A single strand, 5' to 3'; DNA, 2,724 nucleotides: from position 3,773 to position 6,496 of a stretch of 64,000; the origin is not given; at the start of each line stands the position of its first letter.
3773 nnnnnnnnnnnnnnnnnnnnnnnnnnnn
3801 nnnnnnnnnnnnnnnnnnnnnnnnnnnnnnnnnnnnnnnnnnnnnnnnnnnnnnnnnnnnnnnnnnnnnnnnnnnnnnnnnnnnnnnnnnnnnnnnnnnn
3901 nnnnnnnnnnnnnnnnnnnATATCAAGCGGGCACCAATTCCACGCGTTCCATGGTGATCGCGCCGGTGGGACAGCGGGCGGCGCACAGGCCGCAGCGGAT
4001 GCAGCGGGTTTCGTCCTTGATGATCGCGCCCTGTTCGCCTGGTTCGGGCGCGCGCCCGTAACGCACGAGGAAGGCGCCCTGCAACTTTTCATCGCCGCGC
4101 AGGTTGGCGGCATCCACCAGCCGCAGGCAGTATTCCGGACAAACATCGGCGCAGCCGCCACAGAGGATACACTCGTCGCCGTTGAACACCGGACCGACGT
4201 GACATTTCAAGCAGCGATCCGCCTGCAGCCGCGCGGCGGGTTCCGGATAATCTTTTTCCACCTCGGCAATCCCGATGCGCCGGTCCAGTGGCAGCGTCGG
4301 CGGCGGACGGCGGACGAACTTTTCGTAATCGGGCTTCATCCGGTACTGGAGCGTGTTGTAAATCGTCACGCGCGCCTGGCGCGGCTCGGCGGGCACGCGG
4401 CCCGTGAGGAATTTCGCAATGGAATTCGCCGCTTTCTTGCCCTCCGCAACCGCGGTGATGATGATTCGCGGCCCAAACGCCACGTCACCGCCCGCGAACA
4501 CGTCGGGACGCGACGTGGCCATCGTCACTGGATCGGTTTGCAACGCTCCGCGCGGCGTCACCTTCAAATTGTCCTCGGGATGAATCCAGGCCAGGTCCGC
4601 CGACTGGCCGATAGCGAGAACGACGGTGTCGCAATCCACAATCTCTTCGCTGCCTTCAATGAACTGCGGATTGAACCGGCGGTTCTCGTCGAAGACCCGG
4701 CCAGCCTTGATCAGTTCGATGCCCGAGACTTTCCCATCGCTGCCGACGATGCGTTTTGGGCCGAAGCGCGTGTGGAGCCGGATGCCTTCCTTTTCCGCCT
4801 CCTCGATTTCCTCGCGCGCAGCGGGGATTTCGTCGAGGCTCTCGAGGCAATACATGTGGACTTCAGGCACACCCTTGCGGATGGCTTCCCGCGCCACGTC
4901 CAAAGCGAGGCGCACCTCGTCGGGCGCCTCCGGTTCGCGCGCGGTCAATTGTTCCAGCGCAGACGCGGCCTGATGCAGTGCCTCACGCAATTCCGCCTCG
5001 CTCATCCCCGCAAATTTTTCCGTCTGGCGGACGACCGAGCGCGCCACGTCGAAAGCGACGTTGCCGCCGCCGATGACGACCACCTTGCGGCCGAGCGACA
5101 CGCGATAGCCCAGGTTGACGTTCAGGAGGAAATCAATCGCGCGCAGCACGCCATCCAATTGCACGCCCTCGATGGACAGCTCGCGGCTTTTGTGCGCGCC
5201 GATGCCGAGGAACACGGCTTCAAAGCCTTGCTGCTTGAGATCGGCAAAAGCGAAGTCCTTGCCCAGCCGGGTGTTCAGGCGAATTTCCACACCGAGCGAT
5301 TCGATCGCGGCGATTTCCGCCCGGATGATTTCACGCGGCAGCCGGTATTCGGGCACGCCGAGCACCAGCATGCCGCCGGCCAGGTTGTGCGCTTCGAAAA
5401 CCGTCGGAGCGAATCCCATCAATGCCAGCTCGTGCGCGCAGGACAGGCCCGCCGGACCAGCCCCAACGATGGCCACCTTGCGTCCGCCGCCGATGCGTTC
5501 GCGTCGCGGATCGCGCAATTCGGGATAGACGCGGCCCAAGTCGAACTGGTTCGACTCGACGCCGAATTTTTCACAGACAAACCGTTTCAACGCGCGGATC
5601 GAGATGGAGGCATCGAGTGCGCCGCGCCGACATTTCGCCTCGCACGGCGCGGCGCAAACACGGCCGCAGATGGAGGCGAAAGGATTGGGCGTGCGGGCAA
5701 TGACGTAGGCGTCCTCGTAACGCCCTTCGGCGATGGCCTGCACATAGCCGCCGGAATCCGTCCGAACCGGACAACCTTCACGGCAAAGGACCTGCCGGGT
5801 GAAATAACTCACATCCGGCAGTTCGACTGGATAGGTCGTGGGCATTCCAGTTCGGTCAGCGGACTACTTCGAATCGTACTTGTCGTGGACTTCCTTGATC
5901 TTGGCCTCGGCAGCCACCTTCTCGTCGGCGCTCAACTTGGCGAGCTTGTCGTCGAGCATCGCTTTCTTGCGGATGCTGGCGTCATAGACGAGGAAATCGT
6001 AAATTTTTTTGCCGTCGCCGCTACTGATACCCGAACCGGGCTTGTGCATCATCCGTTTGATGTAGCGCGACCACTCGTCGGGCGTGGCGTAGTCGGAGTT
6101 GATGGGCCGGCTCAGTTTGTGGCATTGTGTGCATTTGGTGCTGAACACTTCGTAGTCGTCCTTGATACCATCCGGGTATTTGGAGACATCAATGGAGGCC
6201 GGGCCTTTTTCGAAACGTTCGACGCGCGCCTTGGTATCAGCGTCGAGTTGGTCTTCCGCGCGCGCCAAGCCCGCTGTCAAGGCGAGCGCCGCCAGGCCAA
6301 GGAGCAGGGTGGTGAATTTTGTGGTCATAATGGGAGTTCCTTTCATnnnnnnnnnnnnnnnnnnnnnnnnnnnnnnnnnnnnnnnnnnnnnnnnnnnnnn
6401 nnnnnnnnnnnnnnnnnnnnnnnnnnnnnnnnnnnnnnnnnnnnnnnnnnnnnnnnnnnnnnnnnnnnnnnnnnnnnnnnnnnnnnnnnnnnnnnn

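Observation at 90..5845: Rieske/cytochrome b complex encoded together with a GltD-like NAD(P)H flavoprotein and a hexaheme cytochrome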

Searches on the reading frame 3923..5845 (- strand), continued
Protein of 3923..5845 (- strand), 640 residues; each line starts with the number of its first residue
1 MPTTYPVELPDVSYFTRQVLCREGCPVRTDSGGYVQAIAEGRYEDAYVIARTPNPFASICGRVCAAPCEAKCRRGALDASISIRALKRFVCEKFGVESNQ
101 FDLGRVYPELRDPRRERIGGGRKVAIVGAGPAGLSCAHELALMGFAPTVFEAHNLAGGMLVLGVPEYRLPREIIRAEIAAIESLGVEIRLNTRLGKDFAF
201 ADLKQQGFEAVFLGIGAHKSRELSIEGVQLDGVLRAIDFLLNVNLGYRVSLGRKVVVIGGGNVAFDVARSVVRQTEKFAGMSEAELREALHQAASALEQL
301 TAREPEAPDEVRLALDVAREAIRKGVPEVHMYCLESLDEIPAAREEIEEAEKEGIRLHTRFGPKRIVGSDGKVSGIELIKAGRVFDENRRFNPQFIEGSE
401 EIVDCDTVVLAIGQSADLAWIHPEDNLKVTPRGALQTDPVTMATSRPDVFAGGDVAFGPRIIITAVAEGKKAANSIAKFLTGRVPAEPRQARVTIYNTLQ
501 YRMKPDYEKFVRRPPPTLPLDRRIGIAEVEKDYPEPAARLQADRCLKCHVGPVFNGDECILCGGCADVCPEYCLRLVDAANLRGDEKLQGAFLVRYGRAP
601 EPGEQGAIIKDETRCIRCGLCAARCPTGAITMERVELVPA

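Call 55: search_protein_families(library=ncbifam, proteins=[L006:657-1946:+, L001:6777-8153:+, L005:1667-2263:+, L011:16497-17837:+, L012:15640-17499:+, L012:17578-18303:+, L011:13810-16008:+, L012:14442-15407:+], max_evalue=0.001)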
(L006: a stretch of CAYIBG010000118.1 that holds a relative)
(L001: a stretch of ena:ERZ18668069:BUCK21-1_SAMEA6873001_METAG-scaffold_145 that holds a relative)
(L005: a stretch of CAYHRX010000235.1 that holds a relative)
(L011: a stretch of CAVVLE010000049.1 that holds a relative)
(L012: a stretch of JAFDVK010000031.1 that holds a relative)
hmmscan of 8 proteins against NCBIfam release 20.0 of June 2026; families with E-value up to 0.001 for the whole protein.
L006:657-1946:+ (430 aa): 0 families

L001:6777-8153:+ (459 aa): 0 families

L005:1667-2263:+ (199 aa): 0 families

L011:16497-17837:+ (447 aa): 0 families

L012:15640-17499:+ (620 aa): 7 families
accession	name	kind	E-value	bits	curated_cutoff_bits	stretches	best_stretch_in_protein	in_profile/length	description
TIGR04246.1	nitrous_NosZ_Gp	equivalog_domain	5.1e-265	880.2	625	1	46-619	1-578/578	Sec-dependent nitrous-oxide reductase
TIGR04244.1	nitrous_NosZ_RR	equivalog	1.5e-143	479.6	625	1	14-618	7-627/627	TAT-dependent nitrous-oxide reductase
NF052460.1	L-NosZ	equivalog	4.1e-57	193.8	700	2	293-617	155-478/480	clade III lactonase-type nitrous-oxide reductase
TIGR03096.1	nitroso_cyanin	equivalog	1e-09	38.3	142.85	1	520-608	40-126/135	nitrosocyanin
TIGR02866.1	CoxB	equivalog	1.2e-08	34.7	147.7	1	540-619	118-193/202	cytochrome c oxidase subunit II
TIGR02376.1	Cu_nitrite_red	equivalog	6.7e-08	32.2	296.3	1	513-620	33-147/326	copper-containing nitrite reductase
NF050117.1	aa3_CtaC_Actin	exception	0.00036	19.9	250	1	542-612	161-227/244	aa3-type cytochrome oxidase subunit II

L012:17578-18303:+ (242 aa): 0 families

L011:13810-16008:+ (733 aa): 17 families
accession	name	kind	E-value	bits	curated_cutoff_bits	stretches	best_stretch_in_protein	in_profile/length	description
TIGR04485.1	thiosulf_SoxX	equivalog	1.2e-39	134.9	61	4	325-385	5-61/78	sulfur oxidation c-type cytochrome SoxX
TIGR02603.1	CxxCH_TIGR02603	domain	1.7e-25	89.6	68.15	2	636-686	3-51/134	putative heme-binding domain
NF045774.1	cytochro_C551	exception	1.2e-21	76.7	118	1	175-246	13-86/110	cytochrome c551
NF050122.1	bc1_QcrC_actin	exception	2.1e-20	73.1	200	2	415-562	37-161/253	cytochrome bc1 complex diheme cytochrome c subunit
NF045773.1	cytochro_C550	exception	1.8e-19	69.8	125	0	633-712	46-117/118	cytochrome c550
NF011055.0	PRK14487.1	subfamily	1.3e-17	64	218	1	346-395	108-157/212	cbb3-type cytochrome c oxidase subunit II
NF011054.0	PRK14486.1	equivalog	5.9e-17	62.1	447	1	347-390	104-147/294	putative bifunctional cbb3-type cytochrome c oxidase subunit II/cytochrome c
NF040971.1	cytc_ExtS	equivalog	7.8e-17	61.4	100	0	136-388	34-255/262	selenite/tellurite reduction operon c-type cytochrome lipoprotein ExtS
TIGR00781.1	ccoO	equivalog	8.7e-16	58.3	200.65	1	346-396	102-152/232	cytochrome-c oxidase, cbb3-type subunit II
TIGR00782.1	ccoP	equivalog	1.8e-11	43.9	179.95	1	323-451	116-234/285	cytochrome-c oxidase, cbb3-type subunit III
NF011053.0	PRK14485.1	subfamily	6.2e-11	41.2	1080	1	346-392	591-637/716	putative bifunctional cbb3-type cytochrome c oxidase subunit I/II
TIGR04494.1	c550_PedF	equivalog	4.1e-09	36.5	122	0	537-599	51-112/133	cytochrome c-550 PedF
NF052248.1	SorU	equivalog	1e-08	35.3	100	0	422-453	1-35/72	SorU family sulfite dehydrogenase c-type cytochrome subunit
TIGR03806.1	chp_HNE_0200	subfamily_domain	4e-05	22.9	313.3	0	398-445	188-235/314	SO2930 family diheme c-type cytochrome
NF040606.1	CytoC_perox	subfamily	4.2e-05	22.9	150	0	411-439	290-317/524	di-heme-cytochrome C peroxidase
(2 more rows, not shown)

L012:14442-15407:+ (322 aa): 11 families
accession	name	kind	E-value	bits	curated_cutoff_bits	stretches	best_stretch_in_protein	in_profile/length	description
TIGR02603.1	CxxCH_TIGR02603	domain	5e-09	36.3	68.15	1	174-204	11-42/134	putative heme-binding domain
TIGR04485.1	thiosulf_SoxX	equivalog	2.1e-08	34.7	61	1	176-242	4-60/78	sulfur oxidation c-type cytochrome SoxX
TIGR03507.1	decahem_SO1788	subfamily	5.6e-08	31.7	209.3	0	145-185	268-303/672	OmcA/MtrC family decaheme c-type cytochrome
NF040971.1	cytc_ExtS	equivalog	4e-07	29.6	100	0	165-195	78-108/262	selenite/tellurite reduction operon c-type cytochrome lipoprotein ExtS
NF011054.0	PRK14486.1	equivalog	1.4e-06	28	447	0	212-242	112-141/294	putative bifunctional cbb3-type cytochrome c oxidase subunit II/cytochrome c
TIGR03508.1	decahem_SO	subfamily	7e-05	22.4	192.2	1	61-183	3-103/258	DmsE family decaheme c-type cytochrome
NF011055.0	PRK14487.1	subfamily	8e-05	22.2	218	1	209-242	114-146/212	cbb3-type cytochrome c oxidase subunit II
TIGR03153.1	cytochr_NrfH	equivalog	0.00011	22.3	134.2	0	63-182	31-134/138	cytochrome c nitrite reductase small subunit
TIGR00781.1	ccoO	equivalog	0.00022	21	200.65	0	208-242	107-140/232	cytochrome-c oxidase, cbb3-type subunit II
NF045774.1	cytochro_C551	exception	0.00024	21.1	118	0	166-200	40-72/110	cytochrome c551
TIGR04257.1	nanowire_3heme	domain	0.00036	20.6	40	0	143-182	20-59/75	c(7)-type cytochrome triheme domain-containing protein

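Call 57: search_protein_families(library=pfam, proteins=[L006:657-1946:+, L001:6777-8153:+, L005:1667-2263:+, L011:16497-17837:+, L012:17578-18303:+, L002:7999-9384:+, L004:8312-9640:+, L004:7764-8243:+], max_evalue=0.01)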
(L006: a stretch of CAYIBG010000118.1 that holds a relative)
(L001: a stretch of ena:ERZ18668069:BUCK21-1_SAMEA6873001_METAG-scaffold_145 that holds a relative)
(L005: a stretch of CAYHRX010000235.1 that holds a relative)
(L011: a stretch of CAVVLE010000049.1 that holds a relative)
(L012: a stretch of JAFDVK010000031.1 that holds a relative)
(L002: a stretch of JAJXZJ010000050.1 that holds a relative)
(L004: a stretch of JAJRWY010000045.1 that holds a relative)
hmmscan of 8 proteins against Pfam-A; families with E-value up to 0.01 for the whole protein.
L006:657-1946:+ (430 aa): 0 families

L001:6777-8153:+ (459 aa): 0 families

L005:1667-2263:+ (199 aa): 5 families
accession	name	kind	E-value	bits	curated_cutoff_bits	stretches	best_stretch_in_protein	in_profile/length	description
PF13620.12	CarboxypepD_reg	-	3.9e-05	24.3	32.3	1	140-198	19-82/82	Carboxypeptidase regulatory-like domain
PF14686.12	fn3_3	-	4.1e-05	23.7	24.4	1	148-187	28-69/75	Polysaccharide lyase family 4, domain II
PF13715.12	CarbopepD_reg_2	-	0.00012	22.5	32.2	1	138-198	17-77/88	CarboxypepD_reg-like domain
PF09430.16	EMC7_beta-sandw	-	0.004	17.8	26.6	1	143-189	14-63/122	ER membrane protein complex subunit 7, beta-sandwich domain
PF00127.26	Copper-bind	-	0.006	17.4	21.2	0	63-141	8-97/99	Copper binding proteins, plastocyanin/azurin family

L011:16497-17837:+ (447 aa): 0 families

L012:17578-18303:+ (242 aa): 0 families

L002:7999-9384:+ (462 aa): 3 families
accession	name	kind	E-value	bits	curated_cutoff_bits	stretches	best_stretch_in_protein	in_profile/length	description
PF07396.17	Porin_O_P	-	0.0016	18.2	20.9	0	355-448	244-353/370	Phosphate-selective porin O and P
PF22470.1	Histone_HNS_N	-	0.0027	18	24.5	1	25-78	14-67/79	H-NS histone-like proteins, N-terminal domain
PF03938.19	OmpH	-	0.0069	17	32.4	0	35-97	33-95/141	Outer membrane protein (OmpH-like)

L004:8312-9640:+ (443 aa): 0 families

L004:7764-8243:+ (160 aa): 2 families
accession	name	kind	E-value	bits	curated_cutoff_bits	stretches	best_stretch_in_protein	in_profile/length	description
PF10643.14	Cytochrome-c551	-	0.00034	20.7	27.1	1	48-118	137-212/216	Photosystem P840 reaction-centre cytochrome c-551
PF09098.15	Dehyd-heme_bind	-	0.00047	20.3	25.2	1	63-125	3-70/167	Quinohemoprotein amine dehydrogenase A, alpha subunit, haem binding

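Call 74: find_encoding_contigs(protein=window:3923-5845:-, flank=10000, max_places=3)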
Protein window:3923-5845:- (640 aa): 5 contigs read that carry it; 3 places shown.
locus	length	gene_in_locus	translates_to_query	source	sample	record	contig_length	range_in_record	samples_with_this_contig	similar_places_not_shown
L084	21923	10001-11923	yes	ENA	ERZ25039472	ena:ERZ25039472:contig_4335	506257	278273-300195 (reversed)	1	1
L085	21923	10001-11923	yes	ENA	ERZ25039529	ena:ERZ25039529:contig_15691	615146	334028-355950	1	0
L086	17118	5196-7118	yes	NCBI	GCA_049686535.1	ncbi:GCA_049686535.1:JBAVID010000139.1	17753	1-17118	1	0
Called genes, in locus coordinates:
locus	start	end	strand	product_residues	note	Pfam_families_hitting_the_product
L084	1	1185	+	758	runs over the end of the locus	PF04453:LptD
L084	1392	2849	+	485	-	PF06119:NIDO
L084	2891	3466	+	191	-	-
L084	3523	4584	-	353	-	PF00512:HisKA, PF02518:HATPase_c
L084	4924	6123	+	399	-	PF00926:DHBP_synthase, PF00925:GTP_cyclohydro2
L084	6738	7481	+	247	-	-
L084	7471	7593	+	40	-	-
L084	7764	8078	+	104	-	-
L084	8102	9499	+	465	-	-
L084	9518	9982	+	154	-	-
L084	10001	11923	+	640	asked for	PF13187:Fer4_9 (faint), PF14691:Fer4_20, PF00070:Pyr_redox (faint), PF07992:Pyr_redox_2, PF13450:NAD_binding_8 (weak), PF12838:Fer4_7, PF13237:Fer4_10 (weak), PF00037:Fer4, +1 more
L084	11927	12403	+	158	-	PF00355:Rieske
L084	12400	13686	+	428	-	PF00033:Cytochrome_B, PF14358:DUF4405 (weak), PF13631:Cytochrom_B_N_2, PF00032:Cytochrom_B_C (weak)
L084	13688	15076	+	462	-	PF02433:FixO (weak), PF00034:Cytochrom_C, PF13442:Cytochrome_CBB3 (weak), PF00034:Cytochrom_C, PF13442:Cytochrome_CBB3 (weak), PF02433:FixO (weak), PF00034:Cytochrom_C, PF13442:Cytochrome_CBB3 (weak), +2 more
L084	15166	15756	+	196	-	PF00034:Cytochrom_C, PF13442:Cytochrome_CBB3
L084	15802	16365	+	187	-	PF00885:DMRL_synthase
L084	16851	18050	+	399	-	PF00155:Aminotran_1_2, PF01053:Cys_Met_Meta_PP (faint)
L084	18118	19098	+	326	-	PF01073:3Beta_HSD, PF01370:Epimerase, PF04321:RmlD_sub_bind, PF07993:NAD_binding_4, PF13460:NAD_binding_10, PF16363:GDP_Man_Dehyd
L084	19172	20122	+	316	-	PF14378:PAP2_3, PF01569:PAP2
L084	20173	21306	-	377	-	PF00583:Acetyltransf_1 (faint)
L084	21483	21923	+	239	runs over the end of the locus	PF13620:CarboxypepD_reg, PF22904:NOMO1-like_2nd (weak)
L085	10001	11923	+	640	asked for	PF13187:Fer4_9 (faint), PF14691:Fer4_20, PF00070:Pyr_redox (faint), PF07992:Pyr_redox_2, PF13450:NAD_binding_8 (weak), PF12838:Fer4_7, PF13237:Fer4_10 (weak), PF00037:Fer4, +1 more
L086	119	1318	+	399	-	PF00926:DHBP_synthase, PF00925:GTP_cyclohydro2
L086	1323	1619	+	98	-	-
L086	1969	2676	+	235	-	-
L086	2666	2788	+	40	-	-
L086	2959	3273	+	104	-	-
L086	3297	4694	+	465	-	-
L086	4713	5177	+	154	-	-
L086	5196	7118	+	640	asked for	PF13187:Fer4_9 (faint), PF14691:Fer4_20, PF00070:Pyr_redox (faint), PF07992:Pyr_redox_2, PF13450:NAD_binding_8 (weak), PF12838:Fer4_7, PF13237:Fer4_10 (weak), PF00037:Fer4, +1 more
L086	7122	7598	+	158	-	PF00355:Rieske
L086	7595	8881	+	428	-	PF00033:Cytochrome_B, PF14358:DUF4405 (weak), PF13631:Cytochrom_B_N_2, PF00032:Cytochrom_B_C (weak)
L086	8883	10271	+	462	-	PF02433:FixO (weak), PF00034:Cytochrom_C, PF13442:Cytochrome_CBB3 (weak), PF00034:Cytochrom_C, PF13442:Cytochrome_CBB3 (weak), PF02433:FixO (weak), PF00034:Cytochrom_C, PF13442:Cytochrome_CBB3 (weak), +2 more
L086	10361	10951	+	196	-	PF00034:Cytochrom_C, PF13442:Cytochrome_CBB3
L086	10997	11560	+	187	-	PF00885:DMRL_synthase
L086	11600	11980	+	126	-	-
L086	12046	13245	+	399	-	PF00155:Aminotran_1_2, PF01053:Cys_Met_Meta_PP (faint)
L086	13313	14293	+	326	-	PF01073:3Beta_HSD, PF01370:Epimerase, PF04321:RmlD_sub_bind, PF07993:NAD_binding_4, PF13460:NAD_binding_10, PF16363:GDP_Man_Dehyd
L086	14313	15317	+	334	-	PF14378:PAP2_3, PF01569:PAP2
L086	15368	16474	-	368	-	PF00583:Acetyltransf_1 (faint)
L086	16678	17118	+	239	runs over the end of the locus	PF13620:CarboxypepD_reg, PF22904:NOMO1-like_2nd (weak)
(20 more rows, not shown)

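Call 81: predict_structure(alignment_id=A4)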
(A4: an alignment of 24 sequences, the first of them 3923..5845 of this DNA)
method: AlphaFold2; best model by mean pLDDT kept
length: 640 residues; sequences in the alignment: 24
mean_pLDDT: 37.2   pTM: 0.37
mean pLDDT of the five models: 37.2, 37.1, 36.0, 35.5, 33.7
residues with pLDDT >= 90: 0; 70-90: 3; 50-70: 102; < 50: 535
segments of 3 or more residues with pLDDT < 50: 1-111, 129-133, 152-177, 192-198, 213-533, 549-582, 609-634
pLDDT, mean of each block of 10 residues (from residue 1): 23 27 30 37 40 30 27 29 34 31 40 52 60 51 60 35 27 46 60 49 61 38 24 27 22 29 37 36 41 43 36 39 37 34 37 39 30 26 29 29 24 32 39 32 38 30 27 40 35 24 22 26 37 50 52 37 31 39 53 58 55 36 31 49
secondary structure, 60 per line:
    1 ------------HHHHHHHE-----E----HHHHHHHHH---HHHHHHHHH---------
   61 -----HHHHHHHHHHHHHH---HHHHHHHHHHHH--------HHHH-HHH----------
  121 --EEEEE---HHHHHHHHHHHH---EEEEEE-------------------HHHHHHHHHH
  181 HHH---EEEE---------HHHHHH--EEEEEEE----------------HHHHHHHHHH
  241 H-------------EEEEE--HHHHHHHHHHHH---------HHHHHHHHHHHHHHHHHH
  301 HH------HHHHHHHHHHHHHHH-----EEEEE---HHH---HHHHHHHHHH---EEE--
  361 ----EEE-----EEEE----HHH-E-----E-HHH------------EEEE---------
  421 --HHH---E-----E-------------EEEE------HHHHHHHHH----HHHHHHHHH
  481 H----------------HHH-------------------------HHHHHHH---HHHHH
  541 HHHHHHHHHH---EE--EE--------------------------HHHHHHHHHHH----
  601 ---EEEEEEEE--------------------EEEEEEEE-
elements in order: H13-19 H31-39 H43-51 H66-79 H83-94 H103-106 E123-127 H131-142 E146-151 H171-183 E187-190 H200-205 E208-214 H231-241 E255-259 H262-273 H283-302 H309-323 E329-333 H343-352 E356-358 E365-367 E373-376 E408-411 E449-452 H459-467 H472-481 H526-532 H536-550 H586-596 E604-611 E632-639

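Call 85: list_cluster_members(proteins=[P0121, P0122, P0124, P0126, P0127, P0131, P0133, P0134, P0142, P0146])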
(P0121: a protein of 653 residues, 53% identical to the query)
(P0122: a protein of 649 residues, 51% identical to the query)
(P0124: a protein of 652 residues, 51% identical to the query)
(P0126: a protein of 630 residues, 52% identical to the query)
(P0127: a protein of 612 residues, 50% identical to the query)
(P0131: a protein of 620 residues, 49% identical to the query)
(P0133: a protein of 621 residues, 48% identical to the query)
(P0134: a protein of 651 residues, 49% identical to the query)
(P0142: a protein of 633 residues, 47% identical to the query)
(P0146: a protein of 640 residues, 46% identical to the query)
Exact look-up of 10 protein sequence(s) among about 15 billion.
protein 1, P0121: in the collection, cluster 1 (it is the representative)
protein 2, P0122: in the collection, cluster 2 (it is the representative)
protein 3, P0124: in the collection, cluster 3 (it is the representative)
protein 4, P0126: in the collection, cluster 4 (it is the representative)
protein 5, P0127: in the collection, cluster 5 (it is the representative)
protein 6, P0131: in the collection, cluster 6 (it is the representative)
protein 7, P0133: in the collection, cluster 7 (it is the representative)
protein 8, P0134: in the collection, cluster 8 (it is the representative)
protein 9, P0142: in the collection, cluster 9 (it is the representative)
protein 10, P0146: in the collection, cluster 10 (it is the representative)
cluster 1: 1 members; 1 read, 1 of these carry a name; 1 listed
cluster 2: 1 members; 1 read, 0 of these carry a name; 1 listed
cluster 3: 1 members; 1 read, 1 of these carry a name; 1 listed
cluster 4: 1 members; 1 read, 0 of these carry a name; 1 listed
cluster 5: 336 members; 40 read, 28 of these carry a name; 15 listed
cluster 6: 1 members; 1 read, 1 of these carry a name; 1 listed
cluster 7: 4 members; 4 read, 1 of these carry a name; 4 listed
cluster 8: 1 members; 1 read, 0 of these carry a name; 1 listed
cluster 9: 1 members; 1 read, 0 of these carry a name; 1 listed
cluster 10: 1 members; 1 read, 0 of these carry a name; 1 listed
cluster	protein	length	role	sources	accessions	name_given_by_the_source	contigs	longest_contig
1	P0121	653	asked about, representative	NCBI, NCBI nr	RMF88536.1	MAG: FAD-dependent oxidoreductase [Nitrospinota bacterium]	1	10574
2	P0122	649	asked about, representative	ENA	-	-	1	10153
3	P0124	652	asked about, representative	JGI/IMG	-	formate dehydrogenase beta subunit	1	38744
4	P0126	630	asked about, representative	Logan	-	-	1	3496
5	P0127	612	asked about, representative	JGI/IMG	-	NADPH-dependent glutamate synthase beta subunit-like oxidoreductase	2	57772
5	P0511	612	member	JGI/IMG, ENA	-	NADPH-dependent glutamate synthase beta subunit-like oxidoreductase/ferredoxin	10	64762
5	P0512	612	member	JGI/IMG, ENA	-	NADPH-dependent glutamate synthase beta subunit-like oxidoreductase/ferredoxin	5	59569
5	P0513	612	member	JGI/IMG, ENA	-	NADPH-dependent glutamate synthase beta subunit-like oxidoreductase/NAD-dependent ...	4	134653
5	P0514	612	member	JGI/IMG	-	NADPH-dependent glutamate synthase beta subunit-like oxidoreductase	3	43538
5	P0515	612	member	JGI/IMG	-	NADPH-dependent glutamate synthase beta subunit-like oxidoreductase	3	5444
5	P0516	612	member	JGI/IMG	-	NADPH-dependent glutamate synthase beta subunit-like oxidoreductase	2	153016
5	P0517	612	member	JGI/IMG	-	NADPH-dependent glutamate synthase beta subunit-like oxidoreductase/ferredoxin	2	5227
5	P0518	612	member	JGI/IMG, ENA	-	NADPH-dependent glutamate synthase beta subunit-like oxidoreductase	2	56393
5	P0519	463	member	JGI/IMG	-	NADPH-dependent glutamate synthase beta subunit-like oxidoreductase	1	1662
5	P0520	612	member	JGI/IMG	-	NADPH-dependent glutamate synthase beta subunit-like oxidoreductase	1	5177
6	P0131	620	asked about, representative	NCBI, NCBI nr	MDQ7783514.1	MAG: FAD-dependent oxidoreductase [Desulfomonilaceae bacterium] | FAD-dependent oxidoreductase [Desulfomonilaceae bacterium]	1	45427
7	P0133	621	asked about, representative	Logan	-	-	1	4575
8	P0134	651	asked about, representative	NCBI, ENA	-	-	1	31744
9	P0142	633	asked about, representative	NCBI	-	-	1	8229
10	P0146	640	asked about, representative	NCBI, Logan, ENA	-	-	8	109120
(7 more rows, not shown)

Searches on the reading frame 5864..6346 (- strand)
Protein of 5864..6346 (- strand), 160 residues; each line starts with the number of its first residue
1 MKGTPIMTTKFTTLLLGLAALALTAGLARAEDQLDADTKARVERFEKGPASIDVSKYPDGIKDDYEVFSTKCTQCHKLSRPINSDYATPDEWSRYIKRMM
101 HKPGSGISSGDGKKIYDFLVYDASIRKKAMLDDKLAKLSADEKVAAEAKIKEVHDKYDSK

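Call 3: search_protein_families(library=pfam, proteins=[window:5864-6346:-], max_evalue=0.01)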
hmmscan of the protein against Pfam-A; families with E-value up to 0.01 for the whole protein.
window:5864-6346:- (160 aa): 2 families
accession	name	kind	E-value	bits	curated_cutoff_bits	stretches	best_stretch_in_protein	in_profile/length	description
PF10643.14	Cytochrome-c551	-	0.0014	18.6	27.1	1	38-120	125-213/216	Photosystem P840 reaction-centre cytochrome c-551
PF21334.2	ATPD_C_fung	-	0.0093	16.5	27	0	139-151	19-31/40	Fungal epsilon subunit of F1F0-ATP synthase C-terminal domain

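Call 11: search_protein_families(library=ncbifam, proteins=[window:5864-6346:-], max_evalue=0.001)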
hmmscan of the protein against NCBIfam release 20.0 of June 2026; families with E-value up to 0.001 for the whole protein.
window:5864-6346:- (160 aa): 0 families
